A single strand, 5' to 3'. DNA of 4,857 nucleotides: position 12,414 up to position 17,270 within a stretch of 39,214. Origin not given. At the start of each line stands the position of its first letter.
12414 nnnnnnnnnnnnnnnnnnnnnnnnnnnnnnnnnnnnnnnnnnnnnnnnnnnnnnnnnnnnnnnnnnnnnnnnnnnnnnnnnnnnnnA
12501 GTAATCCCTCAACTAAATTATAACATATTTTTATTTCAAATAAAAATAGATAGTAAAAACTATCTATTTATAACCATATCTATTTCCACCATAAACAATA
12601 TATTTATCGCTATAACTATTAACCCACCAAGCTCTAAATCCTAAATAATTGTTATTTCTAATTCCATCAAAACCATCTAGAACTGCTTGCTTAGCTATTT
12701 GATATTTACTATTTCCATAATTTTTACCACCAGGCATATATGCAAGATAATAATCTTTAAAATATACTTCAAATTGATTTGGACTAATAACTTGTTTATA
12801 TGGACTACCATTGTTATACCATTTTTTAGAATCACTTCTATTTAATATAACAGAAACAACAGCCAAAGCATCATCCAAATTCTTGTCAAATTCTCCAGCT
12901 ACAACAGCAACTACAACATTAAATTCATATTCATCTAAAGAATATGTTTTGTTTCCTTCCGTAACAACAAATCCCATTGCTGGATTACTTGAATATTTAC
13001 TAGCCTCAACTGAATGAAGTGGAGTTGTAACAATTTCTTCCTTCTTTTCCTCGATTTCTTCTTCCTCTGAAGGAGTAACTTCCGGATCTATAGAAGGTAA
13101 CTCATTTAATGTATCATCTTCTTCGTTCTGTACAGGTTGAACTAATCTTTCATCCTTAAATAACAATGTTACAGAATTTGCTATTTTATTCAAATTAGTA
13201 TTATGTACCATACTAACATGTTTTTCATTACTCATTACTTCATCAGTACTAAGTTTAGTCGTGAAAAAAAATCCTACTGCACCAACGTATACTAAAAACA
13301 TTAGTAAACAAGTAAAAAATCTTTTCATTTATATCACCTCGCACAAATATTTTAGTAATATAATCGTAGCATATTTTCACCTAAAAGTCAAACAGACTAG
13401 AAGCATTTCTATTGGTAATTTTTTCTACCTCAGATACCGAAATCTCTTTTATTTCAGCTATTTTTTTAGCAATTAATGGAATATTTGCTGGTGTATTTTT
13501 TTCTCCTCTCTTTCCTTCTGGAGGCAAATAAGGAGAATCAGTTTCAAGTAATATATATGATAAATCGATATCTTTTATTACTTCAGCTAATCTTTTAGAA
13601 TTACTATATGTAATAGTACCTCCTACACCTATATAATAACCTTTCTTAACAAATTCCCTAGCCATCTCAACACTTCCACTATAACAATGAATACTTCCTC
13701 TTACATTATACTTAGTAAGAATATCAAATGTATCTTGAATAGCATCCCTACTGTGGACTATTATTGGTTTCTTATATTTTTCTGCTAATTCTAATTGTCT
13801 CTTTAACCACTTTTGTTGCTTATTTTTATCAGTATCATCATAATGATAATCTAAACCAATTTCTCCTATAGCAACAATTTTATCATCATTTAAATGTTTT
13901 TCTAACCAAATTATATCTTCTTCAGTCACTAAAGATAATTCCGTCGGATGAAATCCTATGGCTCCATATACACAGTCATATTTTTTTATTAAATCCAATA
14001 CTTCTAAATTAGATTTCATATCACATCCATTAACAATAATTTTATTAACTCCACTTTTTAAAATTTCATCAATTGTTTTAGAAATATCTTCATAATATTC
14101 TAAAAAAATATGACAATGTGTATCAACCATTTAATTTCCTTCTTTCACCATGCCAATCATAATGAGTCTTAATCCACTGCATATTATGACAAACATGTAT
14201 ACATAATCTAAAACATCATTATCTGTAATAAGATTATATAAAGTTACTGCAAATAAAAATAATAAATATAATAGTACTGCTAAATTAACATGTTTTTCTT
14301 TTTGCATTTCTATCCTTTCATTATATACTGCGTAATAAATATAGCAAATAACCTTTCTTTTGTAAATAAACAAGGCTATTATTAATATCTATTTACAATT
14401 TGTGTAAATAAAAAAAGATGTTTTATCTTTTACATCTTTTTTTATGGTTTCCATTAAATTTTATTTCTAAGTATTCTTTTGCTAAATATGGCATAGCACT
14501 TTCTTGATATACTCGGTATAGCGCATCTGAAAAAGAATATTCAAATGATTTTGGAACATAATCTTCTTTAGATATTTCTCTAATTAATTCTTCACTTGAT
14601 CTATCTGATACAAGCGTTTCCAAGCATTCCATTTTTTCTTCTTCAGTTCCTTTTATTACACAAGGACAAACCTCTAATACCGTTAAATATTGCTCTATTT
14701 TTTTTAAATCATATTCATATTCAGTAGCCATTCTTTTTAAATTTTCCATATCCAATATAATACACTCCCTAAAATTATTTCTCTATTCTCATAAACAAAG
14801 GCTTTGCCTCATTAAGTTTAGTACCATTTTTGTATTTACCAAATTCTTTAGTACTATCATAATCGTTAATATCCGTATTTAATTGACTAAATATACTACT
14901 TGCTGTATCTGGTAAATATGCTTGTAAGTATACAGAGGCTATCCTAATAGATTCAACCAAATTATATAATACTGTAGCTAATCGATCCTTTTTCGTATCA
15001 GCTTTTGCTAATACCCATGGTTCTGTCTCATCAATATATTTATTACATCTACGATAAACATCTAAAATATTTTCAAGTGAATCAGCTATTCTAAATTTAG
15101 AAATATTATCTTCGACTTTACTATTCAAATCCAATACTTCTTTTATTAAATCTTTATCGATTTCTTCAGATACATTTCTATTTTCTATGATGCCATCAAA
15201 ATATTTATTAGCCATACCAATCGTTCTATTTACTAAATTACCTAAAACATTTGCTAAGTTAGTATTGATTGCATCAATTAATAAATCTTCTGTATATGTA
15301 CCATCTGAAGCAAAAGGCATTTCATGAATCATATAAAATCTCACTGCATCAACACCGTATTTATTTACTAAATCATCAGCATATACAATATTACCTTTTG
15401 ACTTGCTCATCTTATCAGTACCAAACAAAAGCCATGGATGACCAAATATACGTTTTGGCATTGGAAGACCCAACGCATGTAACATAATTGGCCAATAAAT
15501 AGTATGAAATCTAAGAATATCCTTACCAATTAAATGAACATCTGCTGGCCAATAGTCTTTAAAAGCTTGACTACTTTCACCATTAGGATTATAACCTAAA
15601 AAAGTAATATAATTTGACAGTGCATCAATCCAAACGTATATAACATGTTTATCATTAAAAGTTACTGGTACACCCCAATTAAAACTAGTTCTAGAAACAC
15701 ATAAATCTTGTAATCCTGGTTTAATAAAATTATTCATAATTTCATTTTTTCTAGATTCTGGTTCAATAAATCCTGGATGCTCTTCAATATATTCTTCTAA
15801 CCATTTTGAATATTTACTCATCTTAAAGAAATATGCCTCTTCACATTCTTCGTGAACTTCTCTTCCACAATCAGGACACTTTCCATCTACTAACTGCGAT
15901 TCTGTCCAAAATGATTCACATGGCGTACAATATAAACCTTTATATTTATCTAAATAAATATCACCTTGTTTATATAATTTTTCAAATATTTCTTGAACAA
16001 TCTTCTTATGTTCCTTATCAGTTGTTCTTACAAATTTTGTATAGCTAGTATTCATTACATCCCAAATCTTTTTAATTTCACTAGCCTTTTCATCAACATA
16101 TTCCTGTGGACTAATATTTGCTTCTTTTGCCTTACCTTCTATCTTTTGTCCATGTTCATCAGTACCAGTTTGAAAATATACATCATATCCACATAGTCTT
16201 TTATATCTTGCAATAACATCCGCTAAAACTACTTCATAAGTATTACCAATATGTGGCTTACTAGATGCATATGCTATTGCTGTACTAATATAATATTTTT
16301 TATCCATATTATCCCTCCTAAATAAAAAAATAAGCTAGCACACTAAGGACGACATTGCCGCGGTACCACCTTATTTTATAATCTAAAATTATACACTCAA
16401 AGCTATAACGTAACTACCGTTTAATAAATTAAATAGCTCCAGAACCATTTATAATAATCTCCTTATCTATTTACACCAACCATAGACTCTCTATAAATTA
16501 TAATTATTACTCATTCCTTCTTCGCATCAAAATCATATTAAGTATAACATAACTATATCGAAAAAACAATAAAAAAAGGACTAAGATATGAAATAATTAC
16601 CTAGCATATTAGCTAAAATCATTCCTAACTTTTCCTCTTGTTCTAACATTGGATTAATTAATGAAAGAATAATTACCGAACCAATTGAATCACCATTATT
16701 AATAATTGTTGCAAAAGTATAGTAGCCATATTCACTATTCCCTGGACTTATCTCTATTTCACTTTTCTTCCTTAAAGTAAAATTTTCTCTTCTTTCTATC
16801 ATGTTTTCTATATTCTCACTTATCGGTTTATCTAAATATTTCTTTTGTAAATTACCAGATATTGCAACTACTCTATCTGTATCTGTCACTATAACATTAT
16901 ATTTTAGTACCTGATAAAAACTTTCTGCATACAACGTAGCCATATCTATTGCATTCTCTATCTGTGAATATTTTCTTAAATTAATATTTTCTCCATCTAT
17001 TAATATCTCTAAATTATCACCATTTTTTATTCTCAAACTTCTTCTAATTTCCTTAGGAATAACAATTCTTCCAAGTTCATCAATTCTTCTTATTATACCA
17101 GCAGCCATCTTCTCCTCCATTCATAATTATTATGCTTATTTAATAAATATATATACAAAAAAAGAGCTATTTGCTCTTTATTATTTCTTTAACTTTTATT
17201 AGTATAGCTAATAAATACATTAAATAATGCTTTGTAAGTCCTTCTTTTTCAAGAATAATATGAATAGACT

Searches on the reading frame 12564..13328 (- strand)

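Call 62: search_protein_families(library=pfam, proteins=[window:12564-13328:-], max_evalue=0.0001)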
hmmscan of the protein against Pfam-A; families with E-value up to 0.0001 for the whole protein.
window:12564-13328:- (254 aa): 1 family
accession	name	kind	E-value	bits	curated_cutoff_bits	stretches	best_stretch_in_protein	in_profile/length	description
PF07486.17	Hydrolase_2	-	4.1e-05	24.6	27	0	154-225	7-69/100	Cell Wall Hydrolase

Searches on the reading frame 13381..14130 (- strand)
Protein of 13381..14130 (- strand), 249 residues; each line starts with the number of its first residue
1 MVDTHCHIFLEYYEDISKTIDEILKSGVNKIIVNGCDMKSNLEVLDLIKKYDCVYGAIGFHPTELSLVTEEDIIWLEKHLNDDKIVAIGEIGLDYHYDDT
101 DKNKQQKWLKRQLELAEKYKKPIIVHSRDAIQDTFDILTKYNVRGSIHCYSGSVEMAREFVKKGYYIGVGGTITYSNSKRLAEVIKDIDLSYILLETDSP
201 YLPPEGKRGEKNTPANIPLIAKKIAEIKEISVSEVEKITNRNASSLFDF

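Call 62: search_protein_families(library=pfam, proteins=[window:13381-14130:-], max_evalue=0.0001)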
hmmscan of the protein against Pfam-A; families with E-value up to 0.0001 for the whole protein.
window:13381-14130:- (249 aa): 1 family
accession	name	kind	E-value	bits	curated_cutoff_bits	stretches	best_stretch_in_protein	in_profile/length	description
PF01026.27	TatD_DNase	-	8.7e-82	274.8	27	1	2-247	1-252/253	TatD related DNase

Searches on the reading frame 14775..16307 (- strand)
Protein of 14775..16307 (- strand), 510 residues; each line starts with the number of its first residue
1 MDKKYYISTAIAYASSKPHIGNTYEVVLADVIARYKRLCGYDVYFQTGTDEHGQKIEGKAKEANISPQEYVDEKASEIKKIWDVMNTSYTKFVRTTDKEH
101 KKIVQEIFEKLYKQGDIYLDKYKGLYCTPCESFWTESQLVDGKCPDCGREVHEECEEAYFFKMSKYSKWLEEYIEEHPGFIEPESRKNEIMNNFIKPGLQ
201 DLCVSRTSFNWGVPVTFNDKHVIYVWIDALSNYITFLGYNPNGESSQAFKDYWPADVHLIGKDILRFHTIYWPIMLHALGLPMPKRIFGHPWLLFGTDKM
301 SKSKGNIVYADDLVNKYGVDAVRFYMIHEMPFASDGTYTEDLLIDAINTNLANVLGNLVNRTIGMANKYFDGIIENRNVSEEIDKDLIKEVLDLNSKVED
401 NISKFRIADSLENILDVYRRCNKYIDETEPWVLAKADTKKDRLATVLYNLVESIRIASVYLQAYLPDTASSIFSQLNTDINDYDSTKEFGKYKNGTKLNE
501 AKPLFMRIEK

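Call 28: search_protein_families(library=pfam, proteins=[window:14775-16307:-])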
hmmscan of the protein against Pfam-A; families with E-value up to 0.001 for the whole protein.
window:14775-16307:- (510 aa): 5 families
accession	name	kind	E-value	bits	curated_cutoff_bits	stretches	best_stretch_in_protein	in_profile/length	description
PF09334.17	tRNA-synt_1g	-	5.1e-113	378.2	20.1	2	156-362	181-390/391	tRNA synthetases class I (M)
PF00133.28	tRNA-synt_1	-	1.7e-28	100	22.7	2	3-217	23-245/414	tRNA synthetases class I (I, L, M and V)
PF01406.26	tRNA-synt_1e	-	1.3e-13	51.5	27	2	16-120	21-124/301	tRNA synthetases class I (C) catalytic domain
PF19303.5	Anticodon_3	-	3.8e-07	30.5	23.5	1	382-509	9-136/152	Anticodon binding domain of methionyl tRNA ligase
PF01921.24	tRNA-synt_1f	-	8.7e-07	28.6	27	0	259-331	239-314/360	tRNA synthetases class I (K)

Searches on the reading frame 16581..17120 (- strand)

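Call 28: search_protein_families(library=pfam, proteins=[window:16581-17120:-])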
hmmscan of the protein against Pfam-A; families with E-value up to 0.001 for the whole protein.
window:16581-17120:- (179 aa): 2 families
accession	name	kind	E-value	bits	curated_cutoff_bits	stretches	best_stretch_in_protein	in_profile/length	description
PF15714.11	SpoVT_C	-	2.5e-26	92.7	27.5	1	59-174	4-124/128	Stage V sporulation protein T C-terminal, transcription factor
PF04014.23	MazE_antitoxin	-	6.9e-10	39.2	24.7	1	10-54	1-46/48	Antidote-toxin recognition MazE, bacterial antitoxin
